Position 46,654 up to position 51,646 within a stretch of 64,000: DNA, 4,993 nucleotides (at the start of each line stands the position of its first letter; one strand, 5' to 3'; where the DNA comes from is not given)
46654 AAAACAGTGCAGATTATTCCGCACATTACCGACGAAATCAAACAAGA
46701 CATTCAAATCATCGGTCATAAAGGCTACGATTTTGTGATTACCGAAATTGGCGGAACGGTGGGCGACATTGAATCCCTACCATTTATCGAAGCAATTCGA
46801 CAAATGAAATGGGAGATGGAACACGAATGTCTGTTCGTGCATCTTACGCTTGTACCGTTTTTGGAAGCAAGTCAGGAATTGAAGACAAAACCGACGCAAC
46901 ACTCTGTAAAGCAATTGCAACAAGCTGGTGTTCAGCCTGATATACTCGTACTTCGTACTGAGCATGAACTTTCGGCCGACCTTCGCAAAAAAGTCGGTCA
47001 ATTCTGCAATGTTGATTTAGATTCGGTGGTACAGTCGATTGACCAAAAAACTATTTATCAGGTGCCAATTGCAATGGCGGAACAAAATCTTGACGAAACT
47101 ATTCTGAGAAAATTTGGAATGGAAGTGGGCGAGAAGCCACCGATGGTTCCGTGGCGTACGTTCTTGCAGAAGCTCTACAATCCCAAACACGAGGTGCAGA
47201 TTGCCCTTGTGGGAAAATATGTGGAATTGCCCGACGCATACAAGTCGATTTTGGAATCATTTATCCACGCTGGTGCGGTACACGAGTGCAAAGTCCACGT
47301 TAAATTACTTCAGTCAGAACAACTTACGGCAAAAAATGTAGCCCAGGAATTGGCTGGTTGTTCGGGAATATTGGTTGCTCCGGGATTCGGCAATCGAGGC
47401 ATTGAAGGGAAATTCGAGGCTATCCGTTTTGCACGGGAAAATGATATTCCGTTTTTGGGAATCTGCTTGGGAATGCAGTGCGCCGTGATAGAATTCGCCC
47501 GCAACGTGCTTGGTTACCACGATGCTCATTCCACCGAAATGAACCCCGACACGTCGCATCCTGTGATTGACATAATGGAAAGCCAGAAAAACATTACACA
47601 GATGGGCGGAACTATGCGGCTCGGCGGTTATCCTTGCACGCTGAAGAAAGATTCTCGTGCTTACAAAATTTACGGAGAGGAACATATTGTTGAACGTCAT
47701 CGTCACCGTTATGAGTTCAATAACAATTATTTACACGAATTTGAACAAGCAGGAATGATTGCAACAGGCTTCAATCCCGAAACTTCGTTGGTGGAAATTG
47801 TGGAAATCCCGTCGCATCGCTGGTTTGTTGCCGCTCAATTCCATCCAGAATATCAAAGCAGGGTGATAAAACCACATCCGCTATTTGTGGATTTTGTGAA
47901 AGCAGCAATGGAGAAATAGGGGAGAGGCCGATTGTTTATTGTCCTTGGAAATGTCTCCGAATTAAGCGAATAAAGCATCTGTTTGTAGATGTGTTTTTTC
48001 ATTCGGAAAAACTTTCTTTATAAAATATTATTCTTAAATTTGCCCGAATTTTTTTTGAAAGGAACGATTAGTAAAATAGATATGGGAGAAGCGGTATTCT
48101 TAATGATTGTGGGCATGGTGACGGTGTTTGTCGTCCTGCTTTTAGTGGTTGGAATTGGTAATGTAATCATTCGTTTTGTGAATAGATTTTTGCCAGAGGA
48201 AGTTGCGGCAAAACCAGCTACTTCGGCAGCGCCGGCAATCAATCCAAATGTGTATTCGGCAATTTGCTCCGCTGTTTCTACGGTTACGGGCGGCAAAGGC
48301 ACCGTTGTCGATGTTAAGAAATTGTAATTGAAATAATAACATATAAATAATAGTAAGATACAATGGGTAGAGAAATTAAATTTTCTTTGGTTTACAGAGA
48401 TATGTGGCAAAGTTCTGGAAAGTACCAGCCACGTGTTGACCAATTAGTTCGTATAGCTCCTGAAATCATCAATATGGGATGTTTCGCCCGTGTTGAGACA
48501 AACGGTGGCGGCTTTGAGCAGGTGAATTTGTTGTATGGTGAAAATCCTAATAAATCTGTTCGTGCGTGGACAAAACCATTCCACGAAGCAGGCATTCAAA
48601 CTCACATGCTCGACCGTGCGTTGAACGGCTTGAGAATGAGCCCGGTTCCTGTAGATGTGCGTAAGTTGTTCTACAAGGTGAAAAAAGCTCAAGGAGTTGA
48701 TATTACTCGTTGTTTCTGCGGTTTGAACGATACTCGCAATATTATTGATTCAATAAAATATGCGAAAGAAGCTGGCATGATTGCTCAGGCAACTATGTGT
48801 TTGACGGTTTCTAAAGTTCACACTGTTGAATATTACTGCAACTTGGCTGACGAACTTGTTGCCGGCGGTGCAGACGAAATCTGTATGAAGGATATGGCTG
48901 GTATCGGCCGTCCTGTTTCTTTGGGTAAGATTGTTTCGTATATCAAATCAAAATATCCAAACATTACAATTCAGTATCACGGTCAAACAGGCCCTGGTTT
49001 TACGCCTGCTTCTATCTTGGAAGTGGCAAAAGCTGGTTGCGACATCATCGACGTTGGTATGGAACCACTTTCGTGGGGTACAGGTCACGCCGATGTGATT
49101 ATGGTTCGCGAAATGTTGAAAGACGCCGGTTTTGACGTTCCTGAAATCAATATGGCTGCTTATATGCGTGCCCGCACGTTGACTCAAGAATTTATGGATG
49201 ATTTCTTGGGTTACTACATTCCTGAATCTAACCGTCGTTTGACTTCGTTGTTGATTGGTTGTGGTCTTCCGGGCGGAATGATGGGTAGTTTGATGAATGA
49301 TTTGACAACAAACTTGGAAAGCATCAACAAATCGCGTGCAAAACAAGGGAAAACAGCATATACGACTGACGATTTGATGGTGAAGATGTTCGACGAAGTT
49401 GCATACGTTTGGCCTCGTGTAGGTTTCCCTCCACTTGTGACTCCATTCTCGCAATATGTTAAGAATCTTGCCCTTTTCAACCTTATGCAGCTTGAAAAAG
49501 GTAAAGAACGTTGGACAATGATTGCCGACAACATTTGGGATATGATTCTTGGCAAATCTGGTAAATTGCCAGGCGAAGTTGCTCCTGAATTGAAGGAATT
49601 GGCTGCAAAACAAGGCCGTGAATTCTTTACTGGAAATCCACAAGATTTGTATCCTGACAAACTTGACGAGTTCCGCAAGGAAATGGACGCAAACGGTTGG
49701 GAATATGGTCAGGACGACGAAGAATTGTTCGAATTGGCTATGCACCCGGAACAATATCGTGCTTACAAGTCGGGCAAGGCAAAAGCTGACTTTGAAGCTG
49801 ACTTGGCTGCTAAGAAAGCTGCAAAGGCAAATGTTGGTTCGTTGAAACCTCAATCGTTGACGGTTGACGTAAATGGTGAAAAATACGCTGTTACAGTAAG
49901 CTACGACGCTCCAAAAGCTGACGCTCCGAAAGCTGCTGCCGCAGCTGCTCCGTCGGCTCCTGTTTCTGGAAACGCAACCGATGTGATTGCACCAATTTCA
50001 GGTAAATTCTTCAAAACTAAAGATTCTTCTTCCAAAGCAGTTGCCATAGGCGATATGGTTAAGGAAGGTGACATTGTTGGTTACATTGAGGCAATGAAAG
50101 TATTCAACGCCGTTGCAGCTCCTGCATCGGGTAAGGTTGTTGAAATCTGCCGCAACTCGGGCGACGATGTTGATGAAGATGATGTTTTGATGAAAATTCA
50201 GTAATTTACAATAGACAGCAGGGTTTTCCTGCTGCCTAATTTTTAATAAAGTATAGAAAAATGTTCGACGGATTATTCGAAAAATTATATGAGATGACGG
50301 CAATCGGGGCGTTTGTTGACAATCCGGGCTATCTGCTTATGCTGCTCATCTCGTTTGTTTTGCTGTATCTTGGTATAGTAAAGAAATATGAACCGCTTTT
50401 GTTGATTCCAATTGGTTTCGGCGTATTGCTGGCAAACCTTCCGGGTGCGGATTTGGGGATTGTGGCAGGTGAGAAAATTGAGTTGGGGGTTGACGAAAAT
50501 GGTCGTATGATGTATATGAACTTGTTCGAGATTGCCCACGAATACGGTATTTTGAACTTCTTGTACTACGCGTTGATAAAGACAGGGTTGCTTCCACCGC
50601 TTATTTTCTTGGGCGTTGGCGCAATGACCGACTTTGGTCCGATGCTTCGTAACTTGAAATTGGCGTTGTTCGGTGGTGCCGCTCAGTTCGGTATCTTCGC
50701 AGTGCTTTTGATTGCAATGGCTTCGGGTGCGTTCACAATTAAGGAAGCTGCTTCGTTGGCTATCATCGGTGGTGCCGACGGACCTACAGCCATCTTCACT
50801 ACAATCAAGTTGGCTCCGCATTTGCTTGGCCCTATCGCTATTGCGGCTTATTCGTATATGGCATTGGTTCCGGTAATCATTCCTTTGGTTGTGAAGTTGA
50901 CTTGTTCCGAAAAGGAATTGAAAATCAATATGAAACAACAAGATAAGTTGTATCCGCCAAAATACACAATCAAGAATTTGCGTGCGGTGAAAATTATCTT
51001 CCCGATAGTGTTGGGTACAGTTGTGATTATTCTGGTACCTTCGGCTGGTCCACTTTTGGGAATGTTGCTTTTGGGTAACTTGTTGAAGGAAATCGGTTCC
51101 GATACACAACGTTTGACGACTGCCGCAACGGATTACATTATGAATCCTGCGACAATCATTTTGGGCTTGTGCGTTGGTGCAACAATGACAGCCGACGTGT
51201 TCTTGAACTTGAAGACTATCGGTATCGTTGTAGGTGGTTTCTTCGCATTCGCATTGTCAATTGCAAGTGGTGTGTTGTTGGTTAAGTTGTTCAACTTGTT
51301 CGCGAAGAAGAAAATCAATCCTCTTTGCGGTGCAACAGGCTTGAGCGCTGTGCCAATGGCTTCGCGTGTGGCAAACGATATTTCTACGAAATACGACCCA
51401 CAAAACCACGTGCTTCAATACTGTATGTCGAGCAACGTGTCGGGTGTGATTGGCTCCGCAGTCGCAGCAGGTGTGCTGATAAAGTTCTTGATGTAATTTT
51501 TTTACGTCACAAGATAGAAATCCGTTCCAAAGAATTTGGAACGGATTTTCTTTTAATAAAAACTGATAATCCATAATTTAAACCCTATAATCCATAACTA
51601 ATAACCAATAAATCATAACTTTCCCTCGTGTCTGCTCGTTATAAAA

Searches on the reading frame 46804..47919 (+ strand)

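Call 78: search_protein_families(library=pfam, proteins=[window:46804-47919:+], max_evalue=0.001)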
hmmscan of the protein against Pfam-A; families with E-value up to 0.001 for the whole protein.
window:46804-47919:+ (371 aa): 3 families
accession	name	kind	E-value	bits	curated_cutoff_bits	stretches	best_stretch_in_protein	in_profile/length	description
PF00117.34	GATase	-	1.5e-39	136.1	22.8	1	142-366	2-189/190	Glutamine amidotransferase class-I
PF06418.20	CTP_synth_N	-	1.1e-31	110.6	26.1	1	6-105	165-264/265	CTP synthase N-terminus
PF07722.19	Peptidase_C26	-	9.6e-06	26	20.5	1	206-349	97-219/219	Peptidase C26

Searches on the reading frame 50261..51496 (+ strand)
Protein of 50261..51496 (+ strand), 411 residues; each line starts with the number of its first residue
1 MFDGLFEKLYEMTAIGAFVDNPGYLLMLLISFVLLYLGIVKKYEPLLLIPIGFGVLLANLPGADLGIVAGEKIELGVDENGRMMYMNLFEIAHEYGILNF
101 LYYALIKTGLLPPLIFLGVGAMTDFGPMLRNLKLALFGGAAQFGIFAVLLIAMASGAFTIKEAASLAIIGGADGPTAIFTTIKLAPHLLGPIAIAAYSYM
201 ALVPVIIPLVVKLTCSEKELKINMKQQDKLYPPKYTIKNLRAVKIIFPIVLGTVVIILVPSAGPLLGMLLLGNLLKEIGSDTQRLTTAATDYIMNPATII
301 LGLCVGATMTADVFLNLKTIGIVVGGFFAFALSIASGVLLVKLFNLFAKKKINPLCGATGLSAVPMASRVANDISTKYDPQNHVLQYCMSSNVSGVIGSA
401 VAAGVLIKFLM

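Call 78: search_protein_families(library=pfam, proteins=[window:50261-51496:+], max_evalue=0.001)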
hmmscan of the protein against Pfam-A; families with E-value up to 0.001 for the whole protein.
window:50261-51496:+ (411 aa): 1 family
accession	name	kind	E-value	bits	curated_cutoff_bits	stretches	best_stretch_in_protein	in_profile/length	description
PF03977.18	OAD_beta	-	2e-129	432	31.6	1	25-410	3-349/349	Na+-transporting oxaloacetate decarboxylase beta subunit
